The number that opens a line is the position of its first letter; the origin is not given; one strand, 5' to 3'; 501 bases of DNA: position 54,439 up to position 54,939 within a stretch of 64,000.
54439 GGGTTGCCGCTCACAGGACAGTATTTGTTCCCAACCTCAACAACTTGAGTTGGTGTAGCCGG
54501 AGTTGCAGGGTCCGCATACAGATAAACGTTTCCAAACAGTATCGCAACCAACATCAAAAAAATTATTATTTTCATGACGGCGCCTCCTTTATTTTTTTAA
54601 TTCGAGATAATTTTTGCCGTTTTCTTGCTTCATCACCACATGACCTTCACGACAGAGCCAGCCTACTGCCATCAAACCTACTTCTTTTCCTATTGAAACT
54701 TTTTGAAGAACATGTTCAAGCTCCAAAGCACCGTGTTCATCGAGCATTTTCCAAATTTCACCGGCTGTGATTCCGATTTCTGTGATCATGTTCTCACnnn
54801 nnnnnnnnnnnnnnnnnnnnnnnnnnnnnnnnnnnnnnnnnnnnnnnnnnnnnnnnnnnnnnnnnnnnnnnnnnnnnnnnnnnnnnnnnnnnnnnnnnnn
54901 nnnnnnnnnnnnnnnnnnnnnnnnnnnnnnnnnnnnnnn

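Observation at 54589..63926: Two paralogous small DUF2582-like winged-helix proteins each head a metal-related operon; candidate novel metal-responsive regulators of the Cu/Ag efflux region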

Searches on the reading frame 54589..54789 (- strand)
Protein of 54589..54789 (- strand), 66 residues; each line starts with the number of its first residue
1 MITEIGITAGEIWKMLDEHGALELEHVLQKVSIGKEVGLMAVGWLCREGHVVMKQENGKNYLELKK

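Call 3: search_protein_families(library=pfam, max_evalue=0.01, proteins=[window:54589-54789:-])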
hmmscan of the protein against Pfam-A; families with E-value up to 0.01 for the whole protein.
window:54589-54789:- (66 aa): 1 family
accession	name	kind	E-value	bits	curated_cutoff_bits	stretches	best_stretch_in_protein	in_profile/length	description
PF10771.15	DUF2582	-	6e-14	52.4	24.2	1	4-63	5-64/65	Winged helix-turn-helix domain (DUF2582)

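Call 5: search_solved_structures(query=window:54589-54789:-, max_evalue=1, show_alignments=3)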
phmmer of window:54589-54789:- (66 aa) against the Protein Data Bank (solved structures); distinct sequences matched with E-value up to 1: 2.
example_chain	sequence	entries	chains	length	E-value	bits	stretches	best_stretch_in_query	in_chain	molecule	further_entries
2l02_A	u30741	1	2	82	1.4e-08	37.9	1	5-59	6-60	Uncharacterized protein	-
2l01_A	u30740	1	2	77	0.0035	20.9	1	5-64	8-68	Uncharacterized protein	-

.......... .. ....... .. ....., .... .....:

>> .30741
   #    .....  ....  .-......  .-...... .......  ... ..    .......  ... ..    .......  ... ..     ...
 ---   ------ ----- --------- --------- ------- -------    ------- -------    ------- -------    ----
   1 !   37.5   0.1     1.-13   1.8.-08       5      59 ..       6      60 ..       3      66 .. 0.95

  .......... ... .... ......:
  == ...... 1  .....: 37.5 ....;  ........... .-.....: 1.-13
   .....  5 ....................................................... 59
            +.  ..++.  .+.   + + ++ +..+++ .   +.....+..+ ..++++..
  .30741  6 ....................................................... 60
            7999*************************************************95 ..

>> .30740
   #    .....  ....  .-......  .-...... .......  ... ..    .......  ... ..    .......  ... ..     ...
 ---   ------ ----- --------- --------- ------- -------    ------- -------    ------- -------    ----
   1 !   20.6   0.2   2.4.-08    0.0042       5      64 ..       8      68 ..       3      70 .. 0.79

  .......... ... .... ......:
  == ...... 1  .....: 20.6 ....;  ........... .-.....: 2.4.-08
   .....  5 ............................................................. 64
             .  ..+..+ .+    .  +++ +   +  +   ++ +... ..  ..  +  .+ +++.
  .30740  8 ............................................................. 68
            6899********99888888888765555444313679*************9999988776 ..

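Call 10: find_homologous_proteins(query=window:54589-54789:-, max_evalue=0.001)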
Query window:54589-54789:- (66 aa): 118 proteins with E <= 0.001 among 118 candidates.
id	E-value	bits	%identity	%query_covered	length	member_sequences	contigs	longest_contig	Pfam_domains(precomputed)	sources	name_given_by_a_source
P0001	7.4e-36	138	100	100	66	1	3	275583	PF10771.16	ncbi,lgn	-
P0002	2.2e-29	118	83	100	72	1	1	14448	PF10771.16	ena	-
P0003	4.9e-29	117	86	100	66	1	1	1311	PF10771.16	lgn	-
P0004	1.8e-22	96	69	97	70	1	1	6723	PF10771.16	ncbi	-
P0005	4.6e-20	88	64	100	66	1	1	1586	PF10771.16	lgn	-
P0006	6.4e-18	82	58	100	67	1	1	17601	PF10771.16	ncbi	-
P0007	2.4e-16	77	53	100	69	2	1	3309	PF10771.16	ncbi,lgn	-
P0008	2.7e-16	76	56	100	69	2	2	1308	PF10771.16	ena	-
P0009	3.9e-16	76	60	100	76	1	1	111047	PF10771.16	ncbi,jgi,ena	-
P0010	4.3e-16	76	53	100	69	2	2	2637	PF10771.16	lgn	-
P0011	2.2e-15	74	56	100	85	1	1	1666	PF10771.16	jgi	jgi:hypothetical protein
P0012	5.0e-15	72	63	86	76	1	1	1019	PF10771.16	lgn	-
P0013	1.1e-14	71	52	98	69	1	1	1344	PF10771.16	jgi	-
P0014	1.1e-14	71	52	98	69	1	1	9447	PF10771.16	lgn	-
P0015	2.1e-14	71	55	100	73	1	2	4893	PF10771.16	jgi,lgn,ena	-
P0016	2.1e-14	70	58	100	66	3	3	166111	PF10771.16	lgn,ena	-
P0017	2.8e-14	70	56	92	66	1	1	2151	PF10771.16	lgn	-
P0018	3.2e-14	70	53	100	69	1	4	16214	PF10771.16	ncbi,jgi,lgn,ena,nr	ncbi:MAG TPA: hypothetical protein DIS66_00225 [Candidatus Omnitrophica bacterium]|nr:hypothetical p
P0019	5.2e-14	69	56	92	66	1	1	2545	PF10771.16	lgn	-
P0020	8.1e-14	69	54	92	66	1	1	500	PF10771.16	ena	-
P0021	1.3e-13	68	57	92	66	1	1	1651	PF10771.16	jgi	-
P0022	1.5e-13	68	50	100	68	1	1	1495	PF10771.16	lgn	-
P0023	1.8e-13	68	54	92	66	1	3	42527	PF10771.16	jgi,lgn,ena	-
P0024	3.6e-13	67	54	92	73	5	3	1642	PF10771.16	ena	-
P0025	5.1e-13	66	52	100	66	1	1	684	PF10771.16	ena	-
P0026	5.6e-13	66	59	92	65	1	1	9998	PF10771.16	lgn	-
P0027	6.3e-13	66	52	94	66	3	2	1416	PF10771.16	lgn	-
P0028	6.6e-13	66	50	100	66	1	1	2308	PF10771.16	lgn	-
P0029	7.4e-13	66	50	100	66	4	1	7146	PF10771.16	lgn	-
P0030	9.8e-13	65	52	92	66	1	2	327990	PF10771.16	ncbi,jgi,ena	-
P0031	1.3e-12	65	52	92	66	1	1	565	PF10771.16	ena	-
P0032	1.5e-12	65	47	100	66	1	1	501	PF10771.16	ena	-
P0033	1.6e-12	65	48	100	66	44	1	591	PF10771.16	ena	-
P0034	1.8e-12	64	48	100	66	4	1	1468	PF10771.16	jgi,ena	-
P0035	1.9e-12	64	45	100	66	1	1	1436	PF10771.16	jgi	-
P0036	2.3e-12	64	44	100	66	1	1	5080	PF10771.16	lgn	-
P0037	2.3e-12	64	48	100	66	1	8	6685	PF10771.16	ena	-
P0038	2.3e-12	64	57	92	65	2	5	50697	PF10771.16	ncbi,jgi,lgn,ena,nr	ncbi:MAG: winged helix-turn-helix domain-containing protein [Candidatus Omnitrophica bacterium]|jgi:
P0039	2.4e-12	64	54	92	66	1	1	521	PF10771.16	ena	-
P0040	2.6e-12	64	52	92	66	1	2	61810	PF10771.16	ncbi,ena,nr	ncbi:MAG: winged helix-turn-helix domain-containing protein [Candidatus Omnitrophota bacterium]|nr:w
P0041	2.7e-12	64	54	92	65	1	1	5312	PF10771.16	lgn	-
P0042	2.8e-12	64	57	92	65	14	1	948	PF10771.16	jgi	jgi:hypothetical protein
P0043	3.0e-12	64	48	100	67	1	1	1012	PF10771.16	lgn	-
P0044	3.0e-12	64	48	100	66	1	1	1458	PF10771.16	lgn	-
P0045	3.1e-12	64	59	92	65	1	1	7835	PF10771.16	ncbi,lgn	-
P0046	3.1e-12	64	51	92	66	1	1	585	PF10771.16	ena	-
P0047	3.3e-12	64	51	92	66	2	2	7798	PF10771.16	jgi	jgi:hypothetical protein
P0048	3.4e-12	64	48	100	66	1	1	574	PF10771.16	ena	-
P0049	3.6e-12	63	56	92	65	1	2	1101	PF10771.16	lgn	-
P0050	3.8e-12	63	49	92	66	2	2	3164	PF10771.16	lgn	-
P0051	4.0e-12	63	47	100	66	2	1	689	PF10771.16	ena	-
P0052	4.2e-12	63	51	92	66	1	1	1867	PF10771.16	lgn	-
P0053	4.2e-12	63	45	100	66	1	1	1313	PF10771.16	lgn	-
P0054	4.7e-12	63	57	92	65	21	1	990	PF10771.16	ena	-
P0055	4.9e-12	63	54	92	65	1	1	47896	PF10771.16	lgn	-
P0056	5.0e-12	63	47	100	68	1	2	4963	PF10771.16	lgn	-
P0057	5.1e-12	63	51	100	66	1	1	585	PF10771.16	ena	-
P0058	5.6e-12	63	47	100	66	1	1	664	PF10771.16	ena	-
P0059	5.6e-12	63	54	92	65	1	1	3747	PF10771.16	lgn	-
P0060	5.7e-12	63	45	100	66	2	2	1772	PF10771.16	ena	-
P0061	5.7e-12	63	54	92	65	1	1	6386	PF10771.16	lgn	-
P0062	5.9e-12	63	52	95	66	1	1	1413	PF10771.16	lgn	-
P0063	6.1e-12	63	47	100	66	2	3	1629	PF10771.16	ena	-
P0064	7.5e-12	62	47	100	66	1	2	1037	PF10771.16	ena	-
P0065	7.6e-12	62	47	100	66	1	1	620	PF10771.16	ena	-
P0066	7.6e-12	62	47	100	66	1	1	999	PF10771.16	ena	-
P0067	7.6e-12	62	47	100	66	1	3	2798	PF10771.16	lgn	-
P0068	7.7e-12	62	54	92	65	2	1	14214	PF10771.16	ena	-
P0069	7.9e-12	62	47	100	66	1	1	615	PF10771.16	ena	-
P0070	8.4e-12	62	56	92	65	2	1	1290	PF10771.16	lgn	-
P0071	8.6e-12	62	47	100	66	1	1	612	PF10771.16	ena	-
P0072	8.6e-12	62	47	100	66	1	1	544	PF10771.16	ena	-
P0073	8.7e-12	62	51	92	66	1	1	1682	PF10771.16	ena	-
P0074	9.0e-12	62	47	100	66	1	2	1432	PF10771.16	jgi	jgi:hypothetical protein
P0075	9.6e-12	62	52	92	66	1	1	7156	PF10771.16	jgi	jgi:hypothetical protein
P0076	9.9e-12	62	47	100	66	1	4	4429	PF10771.16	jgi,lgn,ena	-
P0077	1.0e-11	62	47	100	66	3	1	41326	PF10771.16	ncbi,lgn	-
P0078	1.0e-11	62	47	100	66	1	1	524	PF10771.16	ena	-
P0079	1.1e-11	62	49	92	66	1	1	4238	PF10771.16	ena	-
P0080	1.1e-11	62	54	92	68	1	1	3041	PF10771.16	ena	-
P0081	1.1e-11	62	45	100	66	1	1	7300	PF10771.16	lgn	-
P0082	1.2e-11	62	45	100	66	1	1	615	PF10771.16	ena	-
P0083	1.2e-11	62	54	92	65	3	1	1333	PF10771.16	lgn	-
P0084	1.2e-11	62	56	86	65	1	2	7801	PF10771.16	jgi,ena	-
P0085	1.3e-11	62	45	100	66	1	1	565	PF10771.16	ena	-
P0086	1.3e-11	62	45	100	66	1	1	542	PF10771.16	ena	-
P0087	1.4e-11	62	47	100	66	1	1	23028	PF10771.16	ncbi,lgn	-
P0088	1.9e-11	61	51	92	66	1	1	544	PF10771.16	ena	-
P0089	2.0e-11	61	44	100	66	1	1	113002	PF10771.16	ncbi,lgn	-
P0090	2.6e-11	61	45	100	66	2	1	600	PF10771.16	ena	-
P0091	2.9e-11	61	47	94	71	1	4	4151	PF10771.16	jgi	jgi:hypothetical protein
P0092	2.9e-11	61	49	92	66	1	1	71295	PF10771.16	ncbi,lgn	-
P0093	3.5e-11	60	53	95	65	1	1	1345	PF10771.16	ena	-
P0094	3.5e-11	60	47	100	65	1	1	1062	PF10771.16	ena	-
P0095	3.5e-11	60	47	100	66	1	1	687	PF10771.16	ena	-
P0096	3.5e-11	60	45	100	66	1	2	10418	PF10771.16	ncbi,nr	ncbi:MAG: winged helix-turn-helix domain-containing protein [Candidatus Omnitrophica bacterium]|nr:w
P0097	3.7e-11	60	51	92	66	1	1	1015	PF10771.16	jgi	jgi:hypothetical protein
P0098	3.8e-11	60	52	92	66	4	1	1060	PF10771.16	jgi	jgi:hypothetical protein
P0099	4.1e-11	60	52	92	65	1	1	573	PF10771.16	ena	-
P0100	4.7e-11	60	45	100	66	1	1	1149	PF10771.16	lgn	-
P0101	5.2e-11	60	47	100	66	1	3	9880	PF10771.16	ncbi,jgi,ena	-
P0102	6.1e-11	60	51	86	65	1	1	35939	PF10771.16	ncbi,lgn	ncbi:MAG: winged helix-turn-helix domain-containing protein [Candidatus Omnitrophota bacterium]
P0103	6.2e-11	60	48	100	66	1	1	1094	PF10771.16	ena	-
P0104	6.7e-11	59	54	94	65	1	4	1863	PF10771.16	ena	-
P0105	6.7e-11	59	52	95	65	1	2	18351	PF10771.16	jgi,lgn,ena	-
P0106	7.3e-11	59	47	100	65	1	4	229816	PF10771.16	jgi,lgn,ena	-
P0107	7.6e-11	59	52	95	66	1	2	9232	PF10771.16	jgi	-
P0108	7.7e-11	59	50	94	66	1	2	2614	PF10771.16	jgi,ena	-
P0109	9.4e-11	59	54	85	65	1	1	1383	PF10771.16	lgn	-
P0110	9.7e-11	59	50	100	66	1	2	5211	PF10771.16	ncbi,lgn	-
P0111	1.0e-10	59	48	92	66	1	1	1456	PF10771.16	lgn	-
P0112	1.0e-10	59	51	86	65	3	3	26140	PF10771.16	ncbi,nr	ncbi:MAG: winged helix-turn-helix domain-containing protein [Candidatus Omnitrophica bacterium]|nr:w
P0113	1.2e-10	59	42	100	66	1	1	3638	PF10771.16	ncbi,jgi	jgi:hypothetical protein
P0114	1.3e-10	59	51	92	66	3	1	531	PF10771.16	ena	-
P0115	2.0e-10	58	51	92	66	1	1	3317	PF10771.16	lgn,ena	-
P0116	2.4e-10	58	51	92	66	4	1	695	PF10771.16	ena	-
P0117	4.0e-10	57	52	92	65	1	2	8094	PF10771.16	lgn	-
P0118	5.8e-5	41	53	68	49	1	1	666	PF10771.16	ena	-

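Call 12: find_encoding_contigs(protein=P0001, flank=10000, max_places=3)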
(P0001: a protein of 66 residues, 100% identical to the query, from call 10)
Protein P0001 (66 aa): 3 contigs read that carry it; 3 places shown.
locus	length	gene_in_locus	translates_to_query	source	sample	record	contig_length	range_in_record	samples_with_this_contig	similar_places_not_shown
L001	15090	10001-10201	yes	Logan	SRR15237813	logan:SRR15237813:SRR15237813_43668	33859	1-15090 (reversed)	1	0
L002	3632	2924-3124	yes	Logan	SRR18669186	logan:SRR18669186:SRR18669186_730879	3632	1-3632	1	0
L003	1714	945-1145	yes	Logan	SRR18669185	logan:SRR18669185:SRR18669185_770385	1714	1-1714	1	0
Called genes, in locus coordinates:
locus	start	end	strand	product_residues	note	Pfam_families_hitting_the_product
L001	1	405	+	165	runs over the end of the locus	-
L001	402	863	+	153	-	PF13801:Metal_resist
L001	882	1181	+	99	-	PF10771:DUF2582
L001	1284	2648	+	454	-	PF02321:OEP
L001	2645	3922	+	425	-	PF19335:HMBD, PF25954:Beta-barrel_RND_2, PF25944:Beta-barrel_RND, PF25967:RND-MFP_C (weak), PF25975:CzcB_C, PF25989:YknX_C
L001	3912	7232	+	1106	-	PF00873:ACR_tran, PF03176:MMPL (faint), PF00873:ACR_tran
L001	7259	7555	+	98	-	PF02922:CBM_48, PF16561:AMPK1_CBM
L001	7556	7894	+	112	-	-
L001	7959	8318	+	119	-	-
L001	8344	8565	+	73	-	-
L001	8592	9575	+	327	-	PF00365:PFK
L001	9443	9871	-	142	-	-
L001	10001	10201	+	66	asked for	PF10771:DUF2582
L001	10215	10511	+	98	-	-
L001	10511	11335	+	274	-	PF18306:LDcluster4, PF04945:YHS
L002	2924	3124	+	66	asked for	PF10771:DUF2582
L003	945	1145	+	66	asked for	PF10771:DUF2582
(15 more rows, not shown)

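Call 13: find_encoding_contigs(protein=P0002, flank=10000, max_places=3)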
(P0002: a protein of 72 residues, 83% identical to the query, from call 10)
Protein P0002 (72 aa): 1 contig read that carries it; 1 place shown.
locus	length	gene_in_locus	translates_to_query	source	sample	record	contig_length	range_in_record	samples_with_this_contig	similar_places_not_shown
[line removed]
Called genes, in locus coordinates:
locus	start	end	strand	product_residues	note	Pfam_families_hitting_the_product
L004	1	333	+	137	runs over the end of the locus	-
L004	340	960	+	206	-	PF04542:Sigma70_r2, PF08281:Sigma70_r4_2, PF04545:Sigma70_r4 (weak)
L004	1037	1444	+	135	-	-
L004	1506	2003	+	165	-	-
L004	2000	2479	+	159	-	PF13801:Metal_resist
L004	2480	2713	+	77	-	PF10771:DUF2582 (weak)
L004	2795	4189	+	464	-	PF02321:OEP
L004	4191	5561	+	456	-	PF19335:HMBD, PF25954:Beta-barrel_RND_2, PF25944:Beta-barrel_RND, PF25967:RND-MFP_C (weak), PF25975:CzcB_C, PF25989:YknX_C (weak)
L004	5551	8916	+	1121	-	PF00873:ACR_tran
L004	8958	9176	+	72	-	-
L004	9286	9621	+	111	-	-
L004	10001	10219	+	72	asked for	PF10771:DUF2582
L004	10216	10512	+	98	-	-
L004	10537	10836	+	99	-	PF02922:CBM_48, PF16561:AMPK1_CBM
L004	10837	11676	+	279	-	PF18306:LDcluster4, PF04945:YHS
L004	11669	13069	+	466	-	PF00753:Lactamase_B, PF12706:Lactamase_B_2, PF16661:Lactamase_B_6, PF10996:Beta-Casp, PF07521:RMMBL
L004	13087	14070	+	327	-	PF00365:PFK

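Call 15: find_encoding_contigs(protein=P0009, flank=8000, max_places=2)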
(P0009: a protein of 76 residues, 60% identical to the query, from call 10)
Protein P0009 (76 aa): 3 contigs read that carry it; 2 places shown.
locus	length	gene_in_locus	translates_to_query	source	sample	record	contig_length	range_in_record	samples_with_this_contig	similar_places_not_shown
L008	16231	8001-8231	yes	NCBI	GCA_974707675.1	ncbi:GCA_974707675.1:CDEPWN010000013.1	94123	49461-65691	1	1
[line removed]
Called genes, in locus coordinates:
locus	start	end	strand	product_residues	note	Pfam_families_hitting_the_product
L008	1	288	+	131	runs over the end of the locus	-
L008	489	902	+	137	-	-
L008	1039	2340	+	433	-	PF02321:OEP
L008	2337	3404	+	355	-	PF25917:BSH_RND (weak), PF25919:BSH_CusB, PF25973:BSH_CzcB, PF00364:Biotin_lipoyl (weak), PF25954:Beta-barrel_RND_2, PF25967:RND-MFP_C (weak), PF25975:CzcB_C, PF25989:YknX_C (weak)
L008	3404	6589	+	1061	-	PF00873:ACR_tran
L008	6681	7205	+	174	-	-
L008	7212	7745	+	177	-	-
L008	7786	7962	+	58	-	-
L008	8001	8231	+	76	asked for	PF10771:DUF2582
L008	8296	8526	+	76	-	PF10771:DUF2582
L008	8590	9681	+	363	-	PF00365:PFK, PF01513:NAD_kinase (weak)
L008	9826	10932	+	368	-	PF00224:PK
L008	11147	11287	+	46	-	-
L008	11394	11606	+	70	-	PF10771:DUF2582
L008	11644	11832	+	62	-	-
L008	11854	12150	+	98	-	PF02922:CBM_48, PF16561:AMPK1_CBM, PF22058:X25_BaPul_like (weak)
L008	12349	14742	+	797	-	PF01564:Spermine_synth (faint)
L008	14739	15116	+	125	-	-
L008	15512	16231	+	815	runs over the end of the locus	PF07732:Cu-oxidase_3, PF00394:Cu-oxidase, PF07731:Cu-oxidase_2, PF07732:Cu-oxidase_3 (weak)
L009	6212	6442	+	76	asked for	PF10771:DUF2582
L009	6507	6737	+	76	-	PF10771:DUF2582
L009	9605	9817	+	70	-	PF10771:DUF2582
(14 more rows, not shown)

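Call 16: find_encoding_contigs(protein=P0016, flank=8000, max_places=2)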
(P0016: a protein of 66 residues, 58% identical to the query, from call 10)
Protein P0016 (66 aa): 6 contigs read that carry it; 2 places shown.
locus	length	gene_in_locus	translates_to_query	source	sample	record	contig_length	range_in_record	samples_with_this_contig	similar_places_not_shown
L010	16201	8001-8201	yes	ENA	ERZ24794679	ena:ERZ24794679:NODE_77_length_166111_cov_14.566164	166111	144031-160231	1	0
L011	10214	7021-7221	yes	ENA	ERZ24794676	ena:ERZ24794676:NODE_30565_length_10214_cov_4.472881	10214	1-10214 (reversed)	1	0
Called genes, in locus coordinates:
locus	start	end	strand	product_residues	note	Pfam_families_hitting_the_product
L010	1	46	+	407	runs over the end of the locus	PF04389:Peptidase_M28 (faint), PF01546:Peptidase_M20, PF07687:M20_dimer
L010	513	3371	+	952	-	PF00005:ABC_tran (faint), PF02463:SMC_N (faint), PF03193:RsgA_GTPase (faint), PF13191:AAA_16 (faint), PF13304:AAA_21 (faint), PF13555:AAA_29 (faint), PF17760:UvrA_inter, PF17755:UvrA_DNA-bind, +2 more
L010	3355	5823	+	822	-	-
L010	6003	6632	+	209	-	PF01618:MotA_ExbB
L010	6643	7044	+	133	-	PF02472:ExbD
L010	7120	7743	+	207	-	PF03544:TonB_C (weak)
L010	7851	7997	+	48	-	-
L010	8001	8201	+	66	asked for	PF10771:DUF2582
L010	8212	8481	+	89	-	-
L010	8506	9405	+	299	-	PF00850:Hist_deacetyl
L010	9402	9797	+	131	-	PF13298:LigD_N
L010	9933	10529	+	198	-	PF00881:Nitroreductase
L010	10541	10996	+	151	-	-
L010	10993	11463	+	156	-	-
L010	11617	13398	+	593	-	PF01875:Memo, PF01871:AMMECR1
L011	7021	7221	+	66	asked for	PF10771:DUF2582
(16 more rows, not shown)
